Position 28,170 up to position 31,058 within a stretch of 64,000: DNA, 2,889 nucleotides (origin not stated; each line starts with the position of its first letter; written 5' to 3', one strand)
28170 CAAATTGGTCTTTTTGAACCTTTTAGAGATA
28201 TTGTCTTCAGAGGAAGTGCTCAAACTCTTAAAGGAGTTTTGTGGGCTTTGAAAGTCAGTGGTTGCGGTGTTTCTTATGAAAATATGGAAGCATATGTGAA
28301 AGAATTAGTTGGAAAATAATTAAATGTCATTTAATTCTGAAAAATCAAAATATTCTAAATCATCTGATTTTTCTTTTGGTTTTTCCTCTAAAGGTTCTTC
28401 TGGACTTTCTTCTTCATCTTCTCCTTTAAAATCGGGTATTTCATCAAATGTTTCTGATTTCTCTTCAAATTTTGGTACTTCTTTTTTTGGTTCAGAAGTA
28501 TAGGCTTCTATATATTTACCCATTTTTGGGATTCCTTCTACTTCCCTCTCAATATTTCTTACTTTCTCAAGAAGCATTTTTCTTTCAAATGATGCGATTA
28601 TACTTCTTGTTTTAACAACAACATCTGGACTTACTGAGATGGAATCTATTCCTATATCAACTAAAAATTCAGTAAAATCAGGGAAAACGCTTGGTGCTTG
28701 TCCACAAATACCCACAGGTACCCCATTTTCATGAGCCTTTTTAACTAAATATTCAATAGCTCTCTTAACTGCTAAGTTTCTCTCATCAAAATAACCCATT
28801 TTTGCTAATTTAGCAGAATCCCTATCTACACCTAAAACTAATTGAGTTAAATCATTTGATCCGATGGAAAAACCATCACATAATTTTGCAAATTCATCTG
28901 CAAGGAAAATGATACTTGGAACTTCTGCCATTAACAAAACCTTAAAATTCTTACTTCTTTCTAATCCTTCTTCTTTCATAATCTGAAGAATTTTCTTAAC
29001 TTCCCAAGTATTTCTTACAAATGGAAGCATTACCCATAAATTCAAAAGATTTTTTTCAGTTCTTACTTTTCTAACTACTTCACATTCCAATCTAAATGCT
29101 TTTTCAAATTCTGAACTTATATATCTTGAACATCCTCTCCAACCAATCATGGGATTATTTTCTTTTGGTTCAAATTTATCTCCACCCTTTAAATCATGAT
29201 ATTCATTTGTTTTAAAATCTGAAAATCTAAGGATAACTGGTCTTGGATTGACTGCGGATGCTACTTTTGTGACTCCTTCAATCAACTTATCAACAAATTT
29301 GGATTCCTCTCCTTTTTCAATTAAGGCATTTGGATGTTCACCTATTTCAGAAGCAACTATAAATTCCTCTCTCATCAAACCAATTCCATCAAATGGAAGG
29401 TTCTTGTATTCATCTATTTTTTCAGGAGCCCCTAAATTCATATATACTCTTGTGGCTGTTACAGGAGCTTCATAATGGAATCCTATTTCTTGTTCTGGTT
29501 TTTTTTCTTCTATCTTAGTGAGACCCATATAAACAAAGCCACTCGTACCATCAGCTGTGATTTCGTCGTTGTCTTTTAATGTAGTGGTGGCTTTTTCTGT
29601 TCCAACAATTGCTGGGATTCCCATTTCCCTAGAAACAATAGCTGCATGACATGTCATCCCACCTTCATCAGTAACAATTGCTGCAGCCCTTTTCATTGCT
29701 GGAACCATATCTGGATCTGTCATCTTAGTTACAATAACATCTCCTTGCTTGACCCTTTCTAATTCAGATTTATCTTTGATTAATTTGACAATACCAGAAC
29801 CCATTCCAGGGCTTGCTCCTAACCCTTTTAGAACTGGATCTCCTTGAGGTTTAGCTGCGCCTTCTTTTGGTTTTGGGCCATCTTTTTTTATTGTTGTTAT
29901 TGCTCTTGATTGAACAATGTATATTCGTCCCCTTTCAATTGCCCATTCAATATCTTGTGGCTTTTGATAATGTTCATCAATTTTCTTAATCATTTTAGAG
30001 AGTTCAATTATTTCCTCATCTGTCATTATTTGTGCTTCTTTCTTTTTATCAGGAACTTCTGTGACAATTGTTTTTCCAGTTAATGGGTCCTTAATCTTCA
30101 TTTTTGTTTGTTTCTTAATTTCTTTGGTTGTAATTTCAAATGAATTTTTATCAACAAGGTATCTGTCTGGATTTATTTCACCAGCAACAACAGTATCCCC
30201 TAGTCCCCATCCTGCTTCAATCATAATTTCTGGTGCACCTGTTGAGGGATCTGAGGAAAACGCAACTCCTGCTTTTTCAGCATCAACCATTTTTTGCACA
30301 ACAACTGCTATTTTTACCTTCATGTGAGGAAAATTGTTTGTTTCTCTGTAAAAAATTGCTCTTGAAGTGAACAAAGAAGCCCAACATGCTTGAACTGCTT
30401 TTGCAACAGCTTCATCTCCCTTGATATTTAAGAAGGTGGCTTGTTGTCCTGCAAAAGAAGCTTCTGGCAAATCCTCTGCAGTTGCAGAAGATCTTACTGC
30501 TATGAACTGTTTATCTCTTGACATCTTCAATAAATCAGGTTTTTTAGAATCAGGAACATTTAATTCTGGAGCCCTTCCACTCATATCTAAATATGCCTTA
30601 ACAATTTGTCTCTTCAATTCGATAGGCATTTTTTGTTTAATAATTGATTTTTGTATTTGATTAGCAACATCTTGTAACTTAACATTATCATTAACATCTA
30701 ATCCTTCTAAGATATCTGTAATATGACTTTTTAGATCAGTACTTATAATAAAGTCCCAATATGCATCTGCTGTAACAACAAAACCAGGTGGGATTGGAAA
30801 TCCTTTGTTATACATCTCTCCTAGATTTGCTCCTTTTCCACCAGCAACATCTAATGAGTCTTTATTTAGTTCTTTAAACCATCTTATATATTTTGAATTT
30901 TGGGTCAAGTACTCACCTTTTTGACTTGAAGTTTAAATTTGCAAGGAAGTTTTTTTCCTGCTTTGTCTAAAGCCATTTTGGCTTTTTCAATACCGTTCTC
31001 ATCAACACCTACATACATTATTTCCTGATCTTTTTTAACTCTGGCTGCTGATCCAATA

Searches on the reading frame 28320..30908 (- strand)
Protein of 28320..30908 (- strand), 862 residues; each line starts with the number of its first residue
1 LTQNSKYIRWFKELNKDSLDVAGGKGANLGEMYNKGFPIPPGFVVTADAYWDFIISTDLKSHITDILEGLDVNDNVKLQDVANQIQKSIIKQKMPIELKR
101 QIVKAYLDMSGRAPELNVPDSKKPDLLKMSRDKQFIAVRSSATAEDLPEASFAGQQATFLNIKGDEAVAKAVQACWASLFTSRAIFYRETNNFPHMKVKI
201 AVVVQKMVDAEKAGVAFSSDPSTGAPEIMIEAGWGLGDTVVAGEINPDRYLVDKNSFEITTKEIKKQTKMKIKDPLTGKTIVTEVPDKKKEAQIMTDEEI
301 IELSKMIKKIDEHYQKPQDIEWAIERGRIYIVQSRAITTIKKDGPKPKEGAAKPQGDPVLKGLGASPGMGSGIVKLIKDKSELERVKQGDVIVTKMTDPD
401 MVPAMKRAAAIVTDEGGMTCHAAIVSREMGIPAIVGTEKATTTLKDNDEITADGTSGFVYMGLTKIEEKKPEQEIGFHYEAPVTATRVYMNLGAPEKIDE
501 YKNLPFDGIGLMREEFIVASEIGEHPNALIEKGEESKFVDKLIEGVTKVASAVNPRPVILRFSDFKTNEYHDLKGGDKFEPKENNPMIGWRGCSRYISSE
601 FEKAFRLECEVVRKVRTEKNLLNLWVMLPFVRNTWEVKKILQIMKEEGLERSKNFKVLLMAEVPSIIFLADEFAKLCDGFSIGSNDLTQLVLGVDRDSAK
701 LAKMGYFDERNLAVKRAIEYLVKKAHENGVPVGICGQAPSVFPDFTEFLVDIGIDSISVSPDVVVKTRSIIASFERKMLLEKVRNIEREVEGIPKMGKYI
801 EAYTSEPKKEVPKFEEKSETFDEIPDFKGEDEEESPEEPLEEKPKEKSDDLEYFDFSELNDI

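Call 15: search_protein_families(library=pfam, proteins=[window:28320-30908:-], max_evalue=0.001)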
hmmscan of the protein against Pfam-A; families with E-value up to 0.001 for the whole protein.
window:28320-30908:- (862 aa): 3 families
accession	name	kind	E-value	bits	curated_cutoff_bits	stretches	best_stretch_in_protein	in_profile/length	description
PF01326.24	PPDK_N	-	2.9e-107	359.2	27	1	21-348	3-320/328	Pyruvate phosphate dikinase, AMP/ATP-binding domain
PF02896.24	PEP-utilizers_C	-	2.2e-72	244.1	22.8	1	482-774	16-291/293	PEP-utilising enzyme, PEP-binding domain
PF00391.29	PEP-utilizers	-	1.3e-28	98.9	23.1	1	387-457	2-72/72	PEP-utilising enzyme, mobile domain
